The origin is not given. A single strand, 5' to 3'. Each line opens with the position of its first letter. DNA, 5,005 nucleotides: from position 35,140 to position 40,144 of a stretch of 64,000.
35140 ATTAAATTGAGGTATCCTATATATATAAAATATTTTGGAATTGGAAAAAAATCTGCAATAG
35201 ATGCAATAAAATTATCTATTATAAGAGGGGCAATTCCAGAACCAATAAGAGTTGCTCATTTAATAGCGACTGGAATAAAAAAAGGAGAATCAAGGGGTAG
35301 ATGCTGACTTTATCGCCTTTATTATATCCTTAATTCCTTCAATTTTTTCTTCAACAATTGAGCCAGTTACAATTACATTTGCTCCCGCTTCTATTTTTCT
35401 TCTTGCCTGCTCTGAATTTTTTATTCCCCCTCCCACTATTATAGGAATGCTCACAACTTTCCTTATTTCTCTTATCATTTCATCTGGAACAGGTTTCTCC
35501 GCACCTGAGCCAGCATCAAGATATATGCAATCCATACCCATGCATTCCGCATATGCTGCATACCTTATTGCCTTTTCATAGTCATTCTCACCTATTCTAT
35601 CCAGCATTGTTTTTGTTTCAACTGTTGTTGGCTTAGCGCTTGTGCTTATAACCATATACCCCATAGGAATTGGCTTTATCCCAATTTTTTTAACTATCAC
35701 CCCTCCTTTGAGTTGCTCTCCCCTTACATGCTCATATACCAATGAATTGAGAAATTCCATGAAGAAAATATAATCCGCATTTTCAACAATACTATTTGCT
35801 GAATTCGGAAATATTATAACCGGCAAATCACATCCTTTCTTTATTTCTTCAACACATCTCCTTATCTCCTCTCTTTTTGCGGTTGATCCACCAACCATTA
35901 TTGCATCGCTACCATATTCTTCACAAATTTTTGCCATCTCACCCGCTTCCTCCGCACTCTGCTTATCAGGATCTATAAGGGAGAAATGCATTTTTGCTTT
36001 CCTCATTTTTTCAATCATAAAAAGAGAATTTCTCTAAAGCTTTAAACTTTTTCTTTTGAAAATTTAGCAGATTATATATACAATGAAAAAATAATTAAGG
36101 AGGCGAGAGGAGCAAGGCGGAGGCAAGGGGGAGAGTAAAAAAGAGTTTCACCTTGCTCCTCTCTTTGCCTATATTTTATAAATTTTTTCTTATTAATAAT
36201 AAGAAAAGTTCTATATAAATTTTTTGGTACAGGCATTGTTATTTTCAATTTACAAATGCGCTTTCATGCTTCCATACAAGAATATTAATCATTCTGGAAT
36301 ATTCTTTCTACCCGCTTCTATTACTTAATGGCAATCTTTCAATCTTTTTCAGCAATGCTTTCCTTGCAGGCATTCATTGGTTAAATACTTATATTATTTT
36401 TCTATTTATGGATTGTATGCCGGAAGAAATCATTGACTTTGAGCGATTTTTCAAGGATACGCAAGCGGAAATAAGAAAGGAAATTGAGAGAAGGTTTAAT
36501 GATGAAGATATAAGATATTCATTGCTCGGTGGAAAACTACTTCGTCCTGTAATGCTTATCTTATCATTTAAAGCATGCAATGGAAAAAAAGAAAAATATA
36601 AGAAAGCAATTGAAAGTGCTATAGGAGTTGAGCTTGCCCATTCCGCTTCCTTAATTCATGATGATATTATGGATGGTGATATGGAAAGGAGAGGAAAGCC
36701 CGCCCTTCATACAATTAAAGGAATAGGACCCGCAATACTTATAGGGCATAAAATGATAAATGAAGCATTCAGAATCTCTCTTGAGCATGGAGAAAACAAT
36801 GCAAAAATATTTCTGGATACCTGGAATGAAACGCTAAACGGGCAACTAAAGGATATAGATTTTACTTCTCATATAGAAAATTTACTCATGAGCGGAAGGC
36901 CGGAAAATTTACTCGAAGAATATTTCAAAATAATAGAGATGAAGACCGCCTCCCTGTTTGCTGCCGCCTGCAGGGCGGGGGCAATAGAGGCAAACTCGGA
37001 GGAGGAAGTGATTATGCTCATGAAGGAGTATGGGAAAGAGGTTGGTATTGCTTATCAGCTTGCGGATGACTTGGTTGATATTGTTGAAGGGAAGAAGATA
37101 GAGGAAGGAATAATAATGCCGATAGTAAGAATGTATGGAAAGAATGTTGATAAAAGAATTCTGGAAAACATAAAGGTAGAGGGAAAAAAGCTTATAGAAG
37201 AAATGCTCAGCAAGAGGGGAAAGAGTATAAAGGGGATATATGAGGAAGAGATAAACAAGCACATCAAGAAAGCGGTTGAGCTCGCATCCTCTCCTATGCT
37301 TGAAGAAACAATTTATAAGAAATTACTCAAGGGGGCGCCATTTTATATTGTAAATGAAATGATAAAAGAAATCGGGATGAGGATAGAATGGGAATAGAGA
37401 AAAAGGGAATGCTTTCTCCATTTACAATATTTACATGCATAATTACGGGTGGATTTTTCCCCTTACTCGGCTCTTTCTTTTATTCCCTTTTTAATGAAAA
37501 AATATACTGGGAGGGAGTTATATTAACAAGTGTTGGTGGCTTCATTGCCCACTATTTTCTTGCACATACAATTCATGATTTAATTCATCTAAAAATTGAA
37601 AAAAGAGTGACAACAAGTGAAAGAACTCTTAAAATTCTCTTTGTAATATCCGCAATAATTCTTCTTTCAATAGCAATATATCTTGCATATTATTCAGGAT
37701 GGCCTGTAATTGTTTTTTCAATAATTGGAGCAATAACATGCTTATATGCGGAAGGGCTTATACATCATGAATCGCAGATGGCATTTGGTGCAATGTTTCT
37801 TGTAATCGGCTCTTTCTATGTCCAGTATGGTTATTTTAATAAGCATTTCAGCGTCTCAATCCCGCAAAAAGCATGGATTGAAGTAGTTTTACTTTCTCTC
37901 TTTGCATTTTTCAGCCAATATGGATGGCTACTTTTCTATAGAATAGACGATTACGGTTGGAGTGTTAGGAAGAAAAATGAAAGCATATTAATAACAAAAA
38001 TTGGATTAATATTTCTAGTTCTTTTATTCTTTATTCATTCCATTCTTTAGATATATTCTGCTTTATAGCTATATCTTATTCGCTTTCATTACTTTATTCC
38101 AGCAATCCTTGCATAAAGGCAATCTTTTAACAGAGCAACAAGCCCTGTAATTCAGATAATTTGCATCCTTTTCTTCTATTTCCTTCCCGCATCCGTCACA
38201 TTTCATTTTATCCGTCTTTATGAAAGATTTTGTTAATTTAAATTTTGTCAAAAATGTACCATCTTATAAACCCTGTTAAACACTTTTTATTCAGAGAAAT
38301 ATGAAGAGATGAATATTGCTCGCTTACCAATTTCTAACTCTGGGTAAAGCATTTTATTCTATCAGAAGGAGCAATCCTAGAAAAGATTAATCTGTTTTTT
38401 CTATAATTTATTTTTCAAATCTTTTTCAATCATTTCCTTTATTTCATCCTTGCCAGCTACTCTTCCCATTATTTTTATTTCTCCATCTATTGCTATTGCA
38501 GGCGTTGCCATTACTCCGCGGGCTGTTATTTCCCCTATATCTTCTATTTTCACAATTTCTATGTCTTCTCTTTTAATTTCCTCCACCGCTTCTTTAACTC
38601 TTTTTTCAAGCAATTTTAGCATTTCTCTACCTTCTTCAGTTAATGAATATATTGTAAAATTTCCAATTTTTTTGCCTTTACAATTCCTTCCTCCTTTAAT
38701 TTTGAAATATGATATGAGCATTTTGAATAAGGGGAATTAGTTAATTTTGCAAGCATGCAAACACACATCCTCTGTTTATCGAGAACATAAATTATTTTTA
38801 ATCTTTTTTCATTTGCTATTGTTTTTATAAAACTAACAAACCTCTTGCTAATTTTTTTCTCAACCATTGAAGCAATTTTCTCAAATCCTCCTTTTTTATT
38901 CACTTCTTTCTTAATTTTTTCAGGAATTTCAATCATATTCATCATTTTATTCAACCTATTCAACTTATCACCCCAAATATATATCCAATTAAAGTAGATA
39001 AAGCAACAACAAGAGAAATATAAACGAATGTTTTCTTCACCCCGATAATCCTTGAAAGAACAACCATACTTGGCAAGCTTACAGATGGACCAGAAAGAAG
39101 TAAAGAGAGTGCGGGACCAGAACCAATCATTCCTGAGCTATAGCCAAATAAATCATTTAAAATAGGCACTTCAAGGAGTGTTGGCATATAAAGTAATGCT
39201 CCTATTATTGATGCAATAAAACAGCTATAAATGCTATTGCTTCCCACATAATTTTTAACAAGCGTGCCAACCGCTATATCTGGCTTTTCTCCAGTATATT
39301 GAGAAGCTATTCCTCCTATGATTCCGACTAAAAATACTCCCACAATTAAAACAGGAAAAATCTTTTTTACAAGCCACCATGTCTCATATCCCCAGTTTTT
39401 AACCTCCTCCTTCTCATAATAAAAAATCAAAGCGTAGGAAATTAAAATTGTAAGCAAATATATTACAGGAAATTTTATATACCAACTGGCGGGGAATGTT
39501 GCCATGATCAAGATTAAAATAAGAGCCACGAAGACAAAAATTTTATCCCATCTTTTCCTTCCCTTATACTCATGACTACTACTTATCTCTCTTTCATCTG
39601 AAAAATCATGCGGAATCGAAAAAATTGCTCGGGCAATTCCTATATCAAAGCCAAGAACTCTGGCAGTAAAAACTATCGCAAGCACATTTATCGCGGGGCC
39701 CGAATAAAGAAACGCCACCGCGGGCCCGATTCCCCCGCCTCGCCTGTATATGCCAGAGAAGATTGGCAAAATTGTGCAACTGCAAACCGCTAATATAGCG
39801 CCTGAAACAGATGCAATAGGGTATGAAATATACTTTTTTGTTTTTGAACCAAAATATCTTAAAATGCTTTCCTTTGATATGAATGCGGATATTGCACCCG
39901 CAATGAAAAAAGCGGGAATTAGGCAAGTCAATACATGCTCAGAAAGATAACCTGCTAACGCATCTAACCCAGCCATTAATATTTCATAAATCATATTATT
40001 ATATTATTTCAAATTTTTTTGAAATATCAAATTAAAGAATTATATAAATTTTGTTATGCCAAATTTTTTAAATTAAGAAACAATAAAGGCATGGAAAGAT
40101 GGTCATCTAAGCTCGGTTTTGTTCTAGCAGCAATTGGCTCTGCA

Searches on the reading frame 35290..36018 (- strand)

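Call 56: search_protein_families(library=pfam, proteins=[window:35290-36018:-], max_evalue=0.0001)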
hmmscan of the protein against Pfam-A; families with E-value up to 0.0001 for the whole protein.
window:35290-36018:- (242 aa): 7 families
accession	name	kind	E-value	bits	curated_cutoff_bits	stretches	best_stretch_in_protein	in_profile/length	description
PF01884.23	PcrB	-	1.2e-45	156.1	23.9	1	5-236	3-222/226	PcrB family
PF00977.27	His_biosynth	-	3.1e-12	46.9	23.6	1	160-238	41-121/228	Histidine biosynthesis protein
PF01180.27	DHO_dh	-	2.3e-06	27.5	27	1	175-237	223-288/291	Dihydroorotate dehydrogenase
PF00478.31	IMPDH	-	9.1e-06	25.3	25.6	0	160-219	115-173/345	IMP dehydrogenase / GMP reductase domain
PF01207.24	Dus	-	9.3e-06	25.4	20.4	0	129-218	123-213/311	Dihydrouridine synthase (Dus)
PF00290.26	Trp_syntA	-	1.2e-05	24.9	27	1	179-228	187-235/259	Tryptophan synthase alpha chain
PF04131.20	NanE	-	8.2e-05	22.3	27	0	181-237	136-191/192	Putative N-acetylmannosamine-6-phosphate epimerase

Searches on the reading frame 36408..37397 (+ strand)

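Call 56: search_protein_families(library=pfam, proteins=[window:36408-37397:+], max_evalue=0.0001)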
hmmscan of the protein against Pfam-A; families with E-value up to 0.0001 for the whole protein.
window:36408-37397:+ (329 aa): 1 family
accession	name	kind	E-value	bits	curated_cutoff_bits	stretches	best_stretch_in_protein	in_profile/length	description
PF00348.22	polyprenyl_synt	-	3.4e-47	161.2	27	1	35-229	8-195/251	Polyprenyl synthetase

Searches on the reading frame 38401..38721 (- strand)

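Call 55: search_protein_families(library=pfam, proteins=[window:38401-38721:-], max_evalue=0.0001)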
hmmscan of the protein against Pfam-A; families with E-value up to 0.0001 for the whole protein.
window:38401-38721:- (106 aa): 1 family
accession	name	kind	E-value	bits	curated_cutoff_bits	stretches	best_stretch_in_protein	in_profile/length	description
PF13192.12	Thioredoxin_3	-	3e-14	53.2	24.8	1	38-99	16-76/76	Thioredoxin domain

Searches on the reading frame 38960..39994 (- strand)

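Call 55: search_protein_families(library=pfam, proteins=[window:38960-39994:-], max_evalue=0.0001)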
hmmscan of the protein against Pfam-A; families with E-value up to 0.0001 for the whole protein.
window:38960-39994:- (344 aa): 1 family
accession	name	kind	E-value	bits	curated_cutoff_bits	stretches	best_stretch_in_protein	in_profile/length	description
PF03773.19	ArsP_1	-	1.8e-58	198.4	32.3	2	10-127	5-121/294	Predicted permease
